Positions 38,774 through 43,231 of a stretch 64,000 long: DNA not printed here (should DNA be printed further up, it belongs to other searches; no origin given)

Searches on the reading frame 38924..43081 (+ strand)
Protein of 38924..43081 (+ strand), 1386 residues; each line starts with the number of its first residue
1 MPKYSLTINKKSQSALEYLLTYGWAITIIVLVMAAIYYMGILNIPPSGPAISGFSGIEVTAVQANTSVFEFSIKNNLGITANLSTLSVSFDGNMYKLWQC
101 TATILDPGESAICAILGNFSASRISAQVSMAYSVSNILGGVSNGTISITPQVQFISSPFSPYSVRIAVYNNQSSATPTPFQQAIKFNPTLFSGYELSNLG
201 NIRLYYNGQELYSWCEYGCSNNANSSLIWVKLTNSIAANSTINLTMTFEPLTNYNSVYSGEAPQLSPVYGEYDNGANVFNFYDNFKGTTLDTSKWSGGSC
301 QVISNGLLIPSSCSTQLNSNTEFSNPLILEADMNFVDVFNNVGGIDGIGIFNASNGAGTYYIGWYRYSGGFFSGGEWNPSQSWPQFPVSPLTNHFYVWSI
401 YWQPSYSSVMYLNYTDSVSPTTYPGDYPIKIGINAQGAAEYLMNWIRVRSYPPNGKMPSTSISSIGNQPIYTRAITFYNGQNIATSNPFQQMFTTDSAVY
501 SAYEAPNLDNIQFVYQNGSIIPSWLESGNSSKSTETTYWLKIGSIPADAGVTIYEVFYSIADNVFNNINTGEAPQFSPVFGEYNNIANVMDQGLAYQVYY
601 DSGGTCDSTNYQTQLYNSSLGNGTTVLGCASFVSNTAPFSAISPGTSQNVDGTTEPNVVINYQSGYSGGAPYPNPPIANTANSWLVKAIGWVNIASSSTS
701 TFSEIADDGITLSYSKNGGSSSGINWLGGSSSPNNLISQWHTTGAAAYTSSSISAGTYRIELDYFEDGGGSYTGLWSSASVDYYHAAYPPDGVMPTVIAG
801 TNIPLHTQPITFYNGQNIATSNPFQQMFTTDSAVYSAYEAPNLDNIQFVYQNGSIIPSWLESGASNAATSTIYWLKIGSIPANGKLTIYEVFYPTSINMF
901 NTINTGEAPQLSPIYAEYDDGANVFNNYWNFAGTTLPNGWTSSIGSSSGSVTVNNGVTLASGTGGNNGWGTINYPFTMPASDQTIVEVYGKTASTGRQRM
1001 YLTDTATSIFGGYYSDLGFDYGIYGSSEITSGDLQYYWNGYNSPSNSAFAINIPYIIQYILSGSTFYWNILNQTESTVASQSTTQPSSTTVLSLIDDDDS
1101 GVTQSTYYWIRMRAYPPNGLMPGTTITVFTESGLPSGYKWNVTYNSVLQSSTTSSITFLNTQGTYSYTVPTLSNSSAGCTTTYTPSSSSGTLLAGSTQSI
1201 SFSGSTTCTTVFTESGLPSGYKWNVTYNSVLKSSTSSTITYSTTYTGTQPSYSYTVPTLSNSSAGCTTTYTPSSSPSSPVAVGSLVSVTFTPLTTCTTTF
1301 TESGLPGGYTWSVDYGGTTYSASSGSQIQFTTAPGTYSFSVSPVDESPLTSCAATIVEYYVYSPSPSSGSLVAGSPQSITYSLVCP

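Call 95: search_protein_families(library=pfam, proteins=[window:38924-43081:+], max_evalue=0.01)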
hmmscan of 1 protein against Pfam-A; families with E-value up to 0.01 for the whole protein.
window:38924-43081:+ (1386 aa): 1 family
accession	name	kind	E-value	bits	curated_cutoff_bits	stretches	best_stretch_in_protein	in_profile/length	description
PF10102.14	DUF2341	-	3.9e-15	56.5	23.4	2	201-296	4-82/84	Domain of unknown function (DUF2341)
